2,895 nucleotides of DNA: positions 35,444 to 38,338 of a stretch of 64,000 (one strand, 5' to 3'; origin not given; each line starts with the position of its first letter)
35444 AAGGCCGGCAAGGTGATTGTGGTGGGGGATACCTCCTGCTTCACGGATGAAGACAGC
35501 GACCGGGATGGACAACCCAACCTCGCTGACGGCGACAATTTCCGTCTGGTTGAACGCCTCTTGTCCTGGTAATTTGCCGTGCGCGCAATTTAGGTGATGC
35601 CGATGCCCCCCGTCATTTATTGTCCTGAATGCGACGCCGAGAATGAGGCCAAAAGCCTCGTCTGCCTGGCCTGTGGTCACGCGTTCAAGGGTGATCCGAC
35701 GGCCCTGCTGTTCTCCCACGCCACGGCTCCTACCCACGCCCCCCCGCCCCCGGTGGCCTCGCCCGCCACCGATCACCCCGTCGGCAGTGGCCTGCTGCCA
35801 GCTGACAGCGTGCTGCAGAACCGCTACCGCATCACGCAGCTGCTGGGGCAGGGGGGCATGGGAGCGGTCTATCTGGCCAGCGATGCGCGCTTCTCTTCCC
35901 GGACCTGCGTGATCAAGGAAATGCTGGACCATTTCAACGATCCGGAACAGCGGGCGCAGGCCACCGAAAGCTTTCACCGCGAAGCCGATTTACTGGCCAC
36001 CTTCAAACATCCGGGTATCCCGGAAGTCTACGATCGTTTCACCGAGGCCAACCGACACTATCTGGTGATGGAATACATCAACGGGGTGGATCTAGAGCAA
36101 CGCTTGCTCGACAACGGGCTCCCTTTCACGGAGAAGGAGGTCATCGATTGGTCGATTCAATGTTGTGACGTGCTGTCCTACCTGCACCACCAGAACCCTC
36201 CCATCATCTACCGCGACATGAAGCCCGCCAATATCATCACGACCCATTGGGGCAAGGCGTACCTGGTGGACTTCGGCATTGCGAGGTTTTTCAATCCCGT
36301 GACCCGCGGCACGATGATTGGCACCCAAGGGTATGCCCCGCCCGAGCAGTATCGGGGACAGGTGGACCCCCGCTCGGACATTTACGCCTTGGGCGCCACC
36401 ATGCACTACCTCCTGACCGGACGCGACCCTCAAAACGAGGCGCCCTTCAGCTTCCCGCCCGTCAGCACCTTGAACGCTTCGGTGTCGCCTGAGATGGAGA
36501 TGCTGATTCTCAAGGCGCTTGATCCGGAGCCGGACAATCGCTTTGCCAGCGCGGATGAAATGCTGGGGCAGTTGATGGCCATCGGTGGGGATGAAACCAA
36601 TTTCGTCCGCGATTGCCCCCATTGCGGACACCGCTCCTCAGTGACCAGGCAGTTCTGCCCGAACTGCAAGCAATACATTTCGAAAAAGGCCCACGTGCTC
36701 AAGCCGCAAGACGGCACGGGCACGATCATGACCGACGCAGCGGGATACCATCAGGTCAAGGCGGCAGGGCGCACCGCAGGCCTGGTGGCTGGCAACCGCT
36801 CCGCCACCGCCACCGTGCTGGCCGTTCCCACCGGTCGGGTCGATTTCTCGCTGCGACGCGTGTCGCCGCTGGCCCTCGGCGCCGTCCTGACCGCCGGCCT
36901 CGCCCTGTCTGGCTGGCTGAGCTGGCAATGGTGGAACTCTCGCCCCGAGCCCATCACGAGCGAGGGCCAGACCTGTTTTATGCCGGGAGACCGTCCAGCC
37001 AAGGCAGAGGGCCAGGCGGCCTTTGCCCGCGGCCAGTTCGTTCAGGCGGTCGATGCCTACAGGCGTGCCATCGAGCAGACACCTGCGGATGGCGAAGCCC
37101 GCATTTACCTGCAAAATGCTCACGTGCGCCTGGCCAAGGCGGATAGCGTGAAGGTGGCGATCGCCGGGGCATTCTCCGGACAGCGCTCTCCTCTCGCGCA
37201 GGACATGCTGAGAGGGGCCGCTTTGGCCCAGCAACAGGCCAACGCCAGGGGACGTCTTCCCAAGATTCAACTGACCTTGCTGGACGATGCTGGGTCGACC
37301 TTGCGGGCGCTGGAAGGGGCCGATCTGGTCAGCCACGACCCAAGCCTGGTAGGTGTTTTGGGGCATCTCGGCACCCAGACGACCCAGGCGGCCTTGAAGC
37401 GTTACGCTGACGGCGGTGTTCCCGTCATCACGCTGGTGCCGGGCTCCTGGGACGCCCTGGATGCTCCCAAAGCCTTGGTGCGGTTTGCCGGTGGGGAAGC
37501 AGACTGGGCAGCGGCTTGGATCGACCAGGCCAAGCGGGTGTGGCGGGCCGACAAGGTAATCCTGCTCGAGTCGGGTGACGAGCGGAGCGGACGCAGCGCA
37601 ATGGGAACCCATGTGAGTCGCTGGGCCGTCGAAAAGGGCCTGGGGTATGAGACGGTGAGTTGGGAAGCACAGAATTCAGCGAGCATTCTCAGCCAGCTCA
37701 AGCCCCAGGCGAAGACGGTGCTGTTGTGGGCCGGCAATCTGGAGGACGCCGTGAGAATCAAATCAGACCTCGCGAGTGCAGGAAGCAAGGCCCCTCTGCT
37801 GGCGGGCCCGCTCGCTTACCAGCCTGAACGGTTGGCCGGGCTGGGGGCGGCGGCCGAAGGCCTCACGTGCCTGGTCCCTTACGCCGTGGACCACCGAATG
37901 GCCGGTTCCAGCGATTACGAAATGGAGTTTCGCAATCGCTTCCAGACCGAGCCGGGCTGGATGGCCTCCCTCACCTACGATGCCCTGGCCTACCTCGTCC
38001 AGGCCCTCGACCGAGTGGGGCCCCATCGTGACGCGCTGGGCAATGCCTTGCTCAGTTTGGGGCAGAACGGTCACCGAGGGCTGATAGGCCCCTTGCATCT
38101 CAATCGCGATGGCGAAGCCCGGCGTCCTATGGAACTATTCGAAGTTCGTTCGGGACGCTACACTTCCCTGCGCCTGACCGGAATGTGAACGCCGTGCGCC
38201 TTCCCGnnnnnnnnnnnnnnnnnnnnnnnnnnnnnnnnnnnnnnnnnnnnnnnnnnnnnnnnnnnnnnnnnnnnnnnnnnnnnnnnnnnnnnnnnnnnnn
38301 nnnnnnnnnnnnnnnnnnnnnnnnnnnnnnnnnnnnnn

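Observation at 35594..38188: Active Ser/Thr kinase flanked by two zinc ribbons and fused to a LivJ-like periplasmic amino-acid-binding sensor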

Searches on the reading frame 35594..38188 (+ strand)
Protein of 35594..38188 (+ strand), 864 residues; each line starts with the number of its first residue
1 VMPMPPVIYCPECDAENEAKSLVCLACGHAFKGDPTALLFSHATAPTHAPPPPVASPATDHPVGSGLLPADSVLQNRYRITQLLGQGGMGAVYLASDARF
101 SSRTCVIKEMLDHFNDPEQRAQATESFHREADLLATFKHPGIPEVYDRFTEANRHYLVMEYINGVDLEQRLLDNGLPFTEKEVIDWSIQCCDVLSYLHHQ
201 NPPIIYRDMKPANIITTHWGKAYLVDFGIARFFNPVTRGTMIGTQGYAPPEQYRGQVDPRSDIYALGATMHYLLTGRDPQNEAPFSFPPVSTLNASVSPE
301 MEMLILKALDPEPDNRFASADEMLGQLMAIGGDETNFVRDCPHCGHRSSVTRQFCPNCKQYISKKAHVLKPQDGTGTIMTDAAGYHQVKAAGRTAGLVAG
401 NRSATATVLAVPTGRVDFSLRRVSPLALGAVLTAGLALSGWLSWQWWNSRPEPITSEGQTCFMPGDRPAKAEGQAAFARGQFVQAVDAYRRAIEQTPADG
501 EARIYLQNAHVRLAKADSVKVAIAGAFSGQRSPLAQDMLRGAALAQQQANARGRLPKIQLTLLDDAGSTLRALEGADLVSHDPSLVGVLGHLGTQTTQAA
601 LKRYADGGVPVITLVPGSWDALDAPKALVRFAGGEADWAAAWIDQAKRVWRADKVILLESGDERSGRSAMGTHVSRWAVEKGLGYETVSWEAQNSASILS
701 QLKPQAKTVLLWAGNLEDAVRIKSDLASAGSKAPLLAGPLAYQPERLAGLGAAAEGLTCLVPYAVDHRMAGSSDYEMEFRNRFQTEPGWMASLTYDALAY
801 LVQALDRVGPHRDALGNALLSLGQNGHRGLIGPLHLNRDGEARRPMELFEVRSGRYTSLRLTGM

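Call 5: search_protein_families(library=pfam, proteins=[window:35594-38188:+], max_evalue=0.01)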
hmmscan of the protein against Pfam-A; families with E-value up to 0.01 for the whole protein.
window:35594-38188:+ (864 aa): 13 families
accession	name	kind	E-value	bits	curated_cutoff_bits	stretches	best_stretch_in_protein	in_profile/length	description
PF00069.31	Pkinase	-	3.5e-38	131.9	31.7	1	78-317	1-252/263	Protein kinase domain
PF13458.12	Peripla_BP_6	-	1.4e-28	101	31.7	1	518-854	1-341/343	Periplasmic binding protein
PF07714.23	PK_Tyr_Ser-Thr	-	2.2e-22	80.1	23.1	1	80-282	3-207/258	Protein tyrosine and serine/threonine kinase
PF03109.22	ABC1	-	4.8e-08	32.9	22.9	1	121-241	114-225/244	ABC1 atypical kinase-like domain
PF12773.13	DZR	-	5.7e-06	26.8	27.3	0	341-359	1-19/45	Double zinc ribbon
PF13240.11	Zn_Ribbon_1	-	3.4e-05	23.9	25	1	9-30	1-22/23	zinc-ribbon domain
PF13248.11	Zn_ribbon_3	-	8.5e-05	22.3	27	0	8-29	3-24/26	zinc-ribbon domain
PF13414.12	TPR_11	-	0.00061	19.9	26.8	1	473-506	1-34/42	TPR repeat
PF13428.12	TPR_14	-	0.0015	19.4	23.5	1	473-506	8-41/44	Tetratricopeptide repeat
PF00641.23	Zn_ribbon_RanBP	-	0.0064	16.2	27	1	10-28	7-25/30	Zn-finger in Ran binding protein and others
PF18912.6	DZR_2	-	0.0066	16.7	27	0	339-362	8-31/56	Double zinc ribbon domain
PF07719.23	TPR_2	-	0.0067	16.9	27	1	472-498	7-33/34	Tetratricopeptide repeat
PF17032.10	Zn_ribbon_15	-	0.0084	17.3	28.9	0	336-359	50-73/73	zinc-ribbon family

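Call 7: search_protein_families(library=ncbifam, proteins=[window:35594-38188:+], max_evalue=0.001)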
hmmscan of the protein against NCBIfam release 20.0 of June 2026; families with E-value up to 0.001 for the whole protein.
window:35594-38188:+ (864 aa): 15 families
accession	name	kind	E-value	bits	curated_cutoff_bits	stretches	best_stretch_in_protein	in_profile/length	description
NF033483.0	PknB_PASTA_kin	equivalog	6.7e-61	207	450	1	72-334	3-272/563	Stk1 family PASTA domain-containing Ser/Thr kinase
NF038150.1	lanthi_synth_IV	equivalog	1.3e-39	136.3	650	1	40-284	151-400/851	class IV lanthionine synthetase LanL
NF047741.1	antiphage_MADS6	equivalog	1e-37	130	460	2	55-200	473-610/612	methylation-associated defense system protein kinase MAD6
NF052427.1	StpK7MSMEG_1200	equivalog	4.2e-30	104.8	900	1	77-281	8-210/601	serine/threonine protein kinase StpK7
NF038151.1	lanthi_synth_III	equivalog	3.7e-25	88.5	575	1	44-275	189-424/833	class III lanthionine synthetase LanKC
NF009651.0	PRK13184.1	equivalog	4.4e-23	81.2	839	1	76-327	2-287/932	serine/threonine-protein kinase PknD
NF033442.0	BREX_PglW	equivalog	3.8e-18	64.6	990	1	71-324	507-763/1391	BREX system serine/threonine kinase PglW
NF043056.1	T4SS_LegK1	equivalog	2.4e-10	39.6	550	1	79-273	70-283/516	Dot/Icm T4SS effector kinase LegK1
NF011933.0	PRK15404.1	subfamily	7.6e-10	38.4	477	1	510-841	18-349/370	high-affinity branched-chain amino acid ABC transporter substrate-binding protein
NF058632.1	SerThrKinPrkT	equivalog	7.8e-08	31.7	280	1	75-218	20-152/322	serine/threonine protein kinase PrkT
TIGR03724.2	arch_bud32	equivalog_domain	1.6e-07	31.1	125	1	127-235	40-136/193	KEOPS complex kinase/ATPase Bud32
NF011461.0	PRK14879.1-2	equivalog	4.7e-06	26.5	372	1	97-231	18-147/225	Kae1-associated kinase Bud32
NF011464.0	PRK14879.1-7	equivalog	6.2e-06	26.1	246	1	125-234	51-153/221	Kae1-associated kinase Bud32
NF011463.0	PRK14879.1-4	equivalog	4.8e-05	22.9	188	1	114-234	51-164/237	Kae1-associated kinase Bud32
NF007174.0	PRK09605.1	equivalog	7e-05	21.5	447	1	124-233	380-476/535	bifunctional N(6)-L-threonylcarbamoyladenine synthase/serine/threonine protein kinase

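Call 9: find_homologous_proteins(query=window:35594-38188:+, max_evalue=1e-10)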
Query window:35594-38188:+ (864 aa): 7310 proteins with E <= 1e-10 among 8000 candidates; the best 120 are listed.
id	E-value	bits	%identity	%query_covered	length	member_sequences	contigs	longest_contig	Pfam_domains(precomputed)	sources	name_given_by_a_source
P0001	0.0e+0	1992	100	100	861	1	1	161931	PF07714.24,PF00069.32,PF12773.14,PF03109.23,PF13458.13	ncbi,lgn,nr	ncbi:MAG: ABC transporter substrate-binding protein [Candidatus Sericytochromatia bacterium]|nr:ABC 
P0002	0.0e+0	1105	61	98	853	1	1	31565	PF07714.24,PF00069.32,PF01094.35,PF12773.14,PF03109.23,PF13458.13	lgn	-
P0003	0.0e+0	1095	60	98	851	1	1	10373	PF07714.24,PF00069.32,PF12773.14,PF03109.23,PF13458.13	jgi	jgi:ABC-type branched-subunit amino acid transport system substrate-binding protein/tRNA A-37 threon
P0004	0.0e+0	1093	61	98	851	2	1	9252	PF07714.24,PF00069.32,PF12773.14,PF03109.23,PF13458.13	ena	-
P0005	0.0e+0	1046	56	99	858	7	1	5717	PF07714.24,PF00069.32,PF13240.12,PF01094.35,PF12773.14,PF03109.23,PF13433.13,PF13458.13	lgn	-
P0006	0.0e+0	1037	58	99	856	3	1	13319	PF07714.24,PF00069.32,PF12773.14,PF03109.23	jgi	jgi:serine/threonine-protein kinase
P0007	0.0e+0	1019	57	99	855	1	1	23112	PF07714.24,PF00069.32,PF12773.14,PF03109.23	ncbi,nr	ncbi:MAG: protein kinase [Candidatus Sericytochromatia bacterium]|nr:protein kinase [Candidatus Seri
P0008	1.6e-294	997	54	99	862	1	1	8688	PF07714.24,PF00069.32,PF13240.12,PF01094.35,PF12773.14,PF03109.23,PF13433.13,PF13458.13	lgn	-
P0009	2.8e-290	983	59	92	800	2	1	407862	PF07714.24,PF00069.32,PF01094.35,PF03109.23,PF13458.13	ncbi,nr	ncbi:MAG: bifunctional serine/threonine-protein kinase/ABC transporter substrate-binding protein [Ca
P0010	8.7e-275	932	52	98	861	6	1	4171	PF07714.24,PF00069.32,PF13240.12,PF01094.35,PF12773.14,PF03109.23,PF13433.13,PF13458.13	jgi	jgi:ABC-type branched-subunit amino acid transport system substrate-binding protein/serine/threonine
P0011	3.5e-274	930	53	98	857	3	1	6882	PF07714.24,PF00069.32,PF13240.12,PF01094.35,PF12773.14,PF03109.23,PF13433.13,PF13458.13,PF13248.12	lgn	-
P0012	1.9e-271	921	51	99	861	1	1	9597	PF07714.24,PF00069.32,PF13240.12,PF01094.35,PF12773.14,PF03109.23,PF13458.13,PF13248.12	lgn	-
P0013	2.9e-266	904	51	99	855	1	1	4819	PF07714.24,PF00069.32,PF01094.35,PF12773.14,PF03109.23,PF13458.13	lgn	-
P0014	1.2e-265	902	50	99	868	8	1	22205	PF14559.13,PF07714.24,PF00069.32,PF01094.35,PF12773.14,PF03109.23,PF13433.13,PF13458.13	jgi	jgi:serine/threonine protein kinase/ABC-type branched-subunit amino acid transport system substrate-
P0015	2.3e-265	901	51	99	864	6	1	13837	PF14559.13,PF07714.24,PF00069.32,PF01094.35,PF12773.14,PF03109.23,PF13433.13,PF13458.13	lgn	-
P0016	3.3e-262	890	50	99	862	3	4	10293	PF07714.24,PF00069.32,PF01094.35,PF12773.14,PF03109.23,PF13433.13,PF13458.13,PF01636.30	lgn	-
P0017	8.8e-262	889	50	99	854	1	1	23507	PF07714.24,PF00069.32,PF01094.35,PF12773.14,PF03109.23,PF13458.13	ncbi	ncbi:MAG TPA: ABC transporter substrate-binding protein [Oscillatoriaceae cyanobacterium]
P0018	4.8e-248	844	50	98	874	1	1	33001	PF07714.24,PF00069.32,PF13240.12,PF01094.35,PF12773.14,PF03109.23,PF24463.2,PF13433.13,PF13458.13,PF13248.12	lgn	-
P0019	5.3e-245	834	48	100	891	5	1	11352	PF07714.24,PF00069.32,PF01094.35,PF12773.14,PF03109.23,PF13458.13,PF01636.30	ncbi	-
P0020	6.3e-239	813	49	98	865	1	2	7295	PF07714.24,PF00069.32,PF01094.35,PF03109.23,PF13458.13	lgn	-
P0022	4.3e-130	453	43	65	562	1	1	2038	PF01094.35,PF13433.13,PF13458.13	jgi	jgi:branched-chain amino acid transport system substrate-binding protein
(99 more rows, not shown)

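Call 16: find_encoding_contigs(protein=P0009, flank=8000, max_places=1)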
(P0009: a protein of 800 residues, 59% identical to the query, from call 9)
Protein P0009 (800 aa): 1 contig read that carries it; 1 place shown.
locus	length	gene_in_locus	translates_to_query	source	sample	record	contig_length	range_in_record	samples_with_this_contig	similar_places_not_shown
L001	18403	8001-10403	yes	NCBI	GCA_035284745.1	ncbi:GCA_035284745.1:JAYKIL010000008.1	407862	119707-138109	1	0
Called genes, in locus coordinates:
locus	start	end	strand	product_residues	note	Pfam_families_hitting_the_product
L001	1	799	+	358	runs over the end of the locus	PF03739:LptF_LptG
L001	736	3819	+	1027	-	-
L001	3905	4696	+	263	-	-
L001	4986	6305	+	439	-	PF00082:Peptidase_S8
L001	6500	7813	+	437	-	PF13620:CarboxypepD_reg (weak), PF13715:CarbopepD_reg_2 (faint), PF09822:ABC_transp_aux (faint), PF13620:CarboxypepD_reg, PF16371:MetallophosN (weak), PF14258:DUF4350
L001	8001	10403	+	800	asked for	PF00069:Pkinase, PF07714:PK_Tyr_Ser-Thr, PF03109:ABC1, PF13458:Peripla_BP_6, PF01094:ANF_receptor (faint)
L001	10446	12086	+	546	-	PF00069:Pkinase, PF07714:PK_Tyr_Ser-Thr, PF06293:Kdo (weak), PF00481:PP2C, PF13672:PP2C_2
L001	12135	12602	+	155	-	PF12773:DZR (weak), PF13240:Zn_Ribbon_1 (weak), PF16697:Yop-YscD_cpl (faint), PF00498:FHA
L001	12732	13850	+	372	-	PF00515:TPR_1 (faint), PF13432:TPR_16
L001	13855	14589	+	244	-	-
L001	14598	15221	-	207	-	-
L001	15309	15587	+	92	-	-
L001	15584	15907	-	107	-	-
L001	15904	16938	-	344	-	PF13428:TPR_14 (faint), PF07719:TPR_2 (faint), PF13432:TPR_16 (faint), PF14559:TPR_19 (faint), PF13424:TPR_12 (weak), PF00515:TPR_1 (faint), PF13176:TPR_7 (faint), PF13424:TPR_12 (weak), +1 more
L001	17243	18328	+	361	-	-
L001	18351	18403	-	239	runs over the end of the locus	PF00902:TatC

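Call 17: find_encoding_contigs(protein=P0018, flank=8000, max_places=1)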
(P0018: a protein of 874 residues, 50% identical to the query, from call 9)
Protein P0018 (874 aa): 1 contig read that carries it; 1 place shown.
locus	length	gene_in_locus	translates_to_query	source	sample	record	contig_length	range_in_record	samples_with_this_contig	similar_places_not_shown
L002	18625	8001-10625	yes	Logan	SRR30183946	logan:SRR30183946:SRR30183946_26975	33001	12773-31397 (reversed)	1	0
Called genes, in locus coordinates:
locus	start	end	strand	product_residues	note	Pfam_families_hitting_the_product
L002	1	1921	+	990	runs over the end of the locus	-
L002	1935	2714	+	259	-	-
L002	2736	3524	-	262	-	PF00106:adh_short, PF08659:KR, PF23441:SDR, PF13460:NAD_binding_10 (weak), PF13561:adh_short_C2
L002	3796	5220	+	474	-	-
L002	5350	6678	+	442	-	PF00082:Peptidase_S8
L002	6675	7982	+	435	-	PF13620:CarboxypepD_reg, PF14258:DUF4350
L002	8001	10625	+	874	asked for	PF12773:DZR (faint), PF13240:Zn_Ribbon_1 (weak), PF00069:Pkinase, PF07714:PK_Tyr_Ser-Thr, PF03109:ABC1, PF01094:ANF_receptor, PF13433:Peripla_BP_5 (weak), PF13458:Peripla_BP_6, +2 more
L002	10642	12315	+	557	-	PF00069:Pkinase, PF07714:PK_Tyr_Ser-Thr, PF00481:PP2C, PF07228:SpoIIE (faint), PF13672:PP2C_2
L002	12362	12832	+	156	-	PF13240:Zn_Ribbon_1 (weak), PF13248:Zn_ribbon_3 (weak), PF24463:DUF7577, PF00498:FHA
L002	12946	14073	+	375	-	-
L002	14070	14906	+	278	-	-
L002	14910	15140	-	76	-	-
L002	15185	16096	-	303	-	-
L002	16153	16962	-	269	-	PF09992:NAGPA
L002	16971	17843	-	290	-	PF09992:NAGPA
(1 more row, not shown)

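Call 18: find_encoding_contigs(protein=P0014, flank=8000, max_places=1)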
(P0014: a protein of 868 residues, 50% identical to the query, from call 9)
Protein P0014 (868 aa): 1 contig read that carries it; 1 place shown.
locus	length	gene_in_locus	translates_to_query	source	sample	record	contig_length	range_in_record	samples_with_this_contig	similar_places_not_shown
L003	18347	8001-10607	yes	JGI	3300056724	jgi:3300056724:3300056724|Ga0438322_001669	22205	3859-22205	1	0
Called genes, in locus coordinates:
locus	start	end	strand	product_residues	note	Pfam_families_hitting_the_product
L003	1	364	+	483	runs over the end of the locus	-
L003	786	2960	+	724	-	PF01833:TIG, PF08450:SGL (faint), PF01436:NHL (faint), PF24684:Vgb_lyase (weak)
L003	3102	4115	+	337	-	-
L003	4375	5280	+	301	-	PF22148:Fervidolysin_NPro-like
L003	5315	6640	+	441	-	PF22148:Fervidolysin_NPro-like (weak), PF00082:Peptidase_S8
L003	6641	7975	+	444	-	PF14258:DUF4350 (faint), PF13620:CarboxypepD_reg, PF13715:CarbopepD_reg_2 (weak), PF16371:MetallophosN (weak)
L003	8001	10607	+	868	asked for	PF12773:DZR (faint), PF00069:Pkinase, PF07714:PK_Tyr_Ser-Thr, PF03109:ABC1, PF14559:TPR_19 (faint), PF01094:ANF_receptor, PF13458:Peripla_BP_6, PF13433:Peripla_BP_5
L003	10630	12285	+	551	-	PF00069:Pkinase, PF07714:PK_Tyr_Ser-Thr, PF06293:Kdo (weak), PF00481:PP2C, PF13672:PP2C_2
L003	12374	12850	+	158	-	PF00498:FHA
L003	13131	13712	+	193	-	-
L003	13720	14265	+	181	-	-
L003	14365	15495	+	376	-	PF00515:TPR_1 (faint), PF07719:TPR_2 (faint), PF13428:TPR_14 (faint), PF13432:TPR_16, PF14559:TPR_19 (weak)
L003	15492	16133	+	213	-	PF13620:CarboxypepD_reg (weak)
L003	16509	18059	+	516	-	PF15892:BNR_4 (faint)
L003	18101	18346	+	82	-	?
